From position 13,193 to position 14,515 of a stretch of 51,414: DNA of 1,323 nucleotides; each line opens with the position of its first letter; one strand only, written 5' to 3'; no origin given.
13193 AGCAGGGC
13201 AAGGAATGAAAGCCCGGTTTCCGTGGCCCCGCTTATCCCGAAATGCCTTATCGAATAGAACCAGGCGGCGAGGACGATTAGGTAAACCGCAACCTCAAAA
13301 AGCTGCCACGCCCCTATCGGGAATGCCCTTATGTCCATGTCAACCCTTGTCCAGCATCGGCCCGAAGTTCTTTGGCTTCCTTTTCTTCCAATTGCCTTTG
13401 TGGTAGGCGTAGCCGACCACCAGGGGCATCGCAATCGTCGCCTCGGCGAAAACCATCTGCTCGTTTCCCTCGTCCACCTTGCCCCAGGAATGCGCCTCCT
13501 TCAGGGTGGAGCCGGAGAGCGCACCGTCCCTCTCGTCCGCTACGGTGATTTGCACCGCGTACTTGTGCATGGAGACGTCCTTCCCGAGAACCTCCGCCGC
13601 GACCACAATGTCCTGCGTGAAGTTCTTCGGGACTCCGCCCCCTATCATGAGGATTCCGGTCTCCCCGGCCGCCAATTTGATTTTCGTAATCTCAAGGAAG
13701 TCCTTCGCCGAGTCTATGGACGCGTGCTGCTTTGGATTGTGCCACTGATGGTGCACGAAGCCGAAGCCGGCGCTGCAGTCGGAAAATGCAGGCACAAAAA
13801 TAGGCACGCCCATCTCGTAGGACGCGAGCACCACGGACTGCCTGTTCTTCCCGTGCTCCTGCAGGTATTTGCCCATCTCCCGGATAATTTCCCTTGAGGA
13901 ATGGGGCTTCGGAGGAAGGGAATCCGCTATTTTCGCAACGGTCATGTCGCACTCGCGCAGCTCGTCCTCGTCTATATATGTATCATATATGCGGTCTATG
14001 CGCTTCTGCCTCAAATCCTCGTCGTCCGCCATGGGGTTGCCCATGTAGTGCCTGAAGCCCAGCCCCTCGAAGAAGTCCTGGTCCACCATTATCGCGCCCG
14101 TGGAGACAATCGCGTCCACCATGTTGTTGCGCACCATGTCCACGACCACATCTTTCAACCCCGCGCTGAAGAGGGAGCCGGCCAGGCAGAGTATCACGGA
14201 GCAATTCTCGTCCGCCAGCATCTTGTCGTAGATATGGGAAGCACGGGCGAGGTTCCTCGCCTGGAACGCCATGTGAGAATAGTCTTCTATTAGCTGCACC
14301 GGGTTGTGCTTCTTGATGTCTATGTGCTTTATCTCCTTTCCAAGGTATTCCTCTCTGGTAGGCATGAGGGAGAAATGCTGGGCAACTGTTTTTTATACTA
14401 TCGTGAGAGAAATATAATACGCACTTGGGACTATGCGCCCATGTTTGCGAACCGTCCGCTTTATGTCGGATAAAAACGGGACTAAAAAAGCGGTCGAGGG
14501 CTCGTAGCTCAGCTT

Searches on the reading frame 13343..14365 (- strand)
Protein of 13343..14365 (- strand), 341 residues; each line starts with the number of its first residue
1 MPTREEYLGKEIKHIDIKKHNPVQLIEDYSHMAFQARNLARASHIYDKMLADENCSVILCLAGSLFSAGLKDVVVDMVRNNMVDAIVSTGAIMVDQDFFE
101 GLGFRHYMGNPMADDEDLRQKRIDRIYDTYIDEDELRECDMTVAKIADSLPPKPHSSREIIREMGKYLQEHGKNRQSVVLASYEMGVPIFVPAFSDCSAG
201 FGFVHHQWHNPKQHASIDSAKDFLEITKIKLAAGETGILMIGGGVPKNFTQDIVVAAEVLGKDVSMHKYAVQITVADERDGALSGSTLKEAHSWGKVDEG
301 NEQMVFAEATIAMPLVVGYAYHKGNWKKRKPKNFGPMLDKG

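Call 76: find_homologous_proteins(query=window:13343-14365:-, max_evalue=1e-60)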
Query window:13343-14365:- (341 aa): 8000 proteins with E <= 1e-60 among 8000 candidates; the best 120 are listed.
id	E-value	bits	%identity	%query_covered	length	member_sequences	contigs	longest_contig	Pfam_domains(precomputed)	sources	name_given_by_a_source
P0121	5.5e-230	780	100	100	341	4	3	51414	PF01916.24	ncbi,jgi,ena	-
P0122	3.8e-214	728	92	100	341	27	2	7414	PF01916.24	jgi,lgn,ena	-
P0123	7.2e-206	701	88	100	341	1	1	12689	PF01916.24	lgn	-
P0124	7.5e-199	678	84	100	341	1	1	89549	PF01916.24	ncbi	-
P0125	1.6e-184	630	79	100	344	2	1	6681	PF01916.24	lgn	-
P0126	4.3e-177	606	77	100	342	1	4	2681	PF01916.24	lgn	-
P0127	7.7e-176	602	77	100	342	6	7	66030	PF01916.24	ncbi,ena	-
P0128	7.4e-171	586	76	99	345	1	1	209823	PF01916.24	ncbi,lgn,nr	ncbi:MAG: deoxyhypusine synthase [Ignavibacteria bacterium]|nr:deoxyhypusine synthase [Ignavibacteri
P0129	1.7e-170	584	76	99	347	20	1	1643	PF01916.24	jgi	jgi:deoxyhypusine synthase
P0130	2.5e-170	584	76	99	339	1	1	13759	PF01916.24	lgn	-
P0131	1.2e-169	582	76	99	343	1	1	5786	PF01916.24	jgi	-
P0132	2.0e-169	581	75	99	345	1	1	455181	PF01916.24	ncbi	ncbi:MAG: deoxyhypusine synthase [Ignavibacteria bacterium]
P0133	2.5e-169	580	75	99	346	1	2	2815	PF01916.24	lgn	-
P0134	2.8e-169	580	75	99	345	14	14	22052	PF01916.24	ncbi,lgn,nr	ncbi:MAG TPA: deoxyhypusine synthase [Ignavibacteria bacterium]|nr:deoxyhypusine synthase [Ignavibac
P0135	5.9e-169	579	75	99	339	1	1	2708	PF01916.24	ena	-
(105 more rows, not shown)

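Call 77: find_encoding_contigs(protein=P0124, flank=4000, max_places=1)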
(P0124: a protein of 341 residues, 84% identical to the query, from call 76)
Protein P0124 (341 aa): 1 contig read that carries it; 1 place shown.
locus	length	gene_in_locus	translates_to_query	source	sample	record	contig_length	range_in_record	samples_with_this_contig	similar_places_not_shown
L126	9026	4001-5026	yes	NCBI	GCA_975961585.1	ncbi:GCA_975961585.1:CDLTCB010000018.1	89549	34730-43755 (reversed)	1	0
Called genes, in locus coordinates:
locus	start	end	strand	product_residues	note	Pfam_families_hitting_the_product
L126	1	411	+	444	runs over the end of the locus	-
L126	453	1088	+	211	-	PF13549:ATP-grasp_5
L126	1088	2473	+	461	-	PF02629:CoA_binding, PF13380:CoA_binding_2, PF13607:Succ_CoA_lig, PF19045:Ligase_CoA_2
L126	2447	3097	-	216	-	PF01269:Fibrillarin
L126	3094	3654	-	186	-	-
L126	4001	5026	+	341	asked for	PF01916:DS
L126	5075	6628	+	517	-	PF01850:PIN, PF00437:T2SSE (weak), PF20720:nSTAND3 (weak)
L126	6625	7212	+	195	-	PF01300:Sua5_yciO_yrdC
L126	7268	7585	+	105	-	-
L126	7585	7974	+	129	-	-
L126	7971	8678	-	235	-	-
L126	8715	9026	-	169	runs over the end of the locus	-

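Call 78: find_encoding_contigs(protein=P0123, flank=8000, max_places=1)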
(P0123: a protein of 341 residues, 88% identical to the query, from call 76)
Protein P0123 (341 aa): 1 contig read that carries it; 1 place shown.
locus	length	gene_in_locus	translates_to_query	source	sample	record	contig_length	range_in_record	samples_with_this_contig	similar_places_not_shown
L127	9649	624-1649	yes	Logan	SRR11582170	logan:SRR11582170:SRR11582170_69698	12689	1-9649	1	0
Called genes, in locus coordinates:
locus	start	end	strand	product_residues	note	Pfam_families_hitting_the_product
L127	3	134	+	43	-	?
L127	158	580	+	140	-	-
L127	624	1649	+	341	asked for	PF01916:DS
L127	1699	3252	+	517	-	PF01850:PIN, PF13671:AAA_33 (faint), PF00437:T2SSE, PF20720:nSTAND3 (faint)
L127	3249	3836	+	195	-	PF01300:Sua5_yciO_yrdC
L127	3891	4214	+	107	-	-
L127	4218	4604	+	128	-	-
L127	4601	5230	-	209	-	-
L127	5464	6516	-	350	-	PF00988:CPSase_sm_chain, PF00117:GATase, PF07722:Peptidase_C26 (faint)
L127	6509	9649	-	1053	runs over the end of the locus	PF25596:CPSase_L_D1, PF02786:CPSase_L_D2, PF02787:CPSase_L_D3, PF25596:CPSase_L_D1, PF02222:ATP-grasp, PF02786:CPSase_L_D2, PF07478:Dala_Dala_lig_C, PF02142:MGS, +5 more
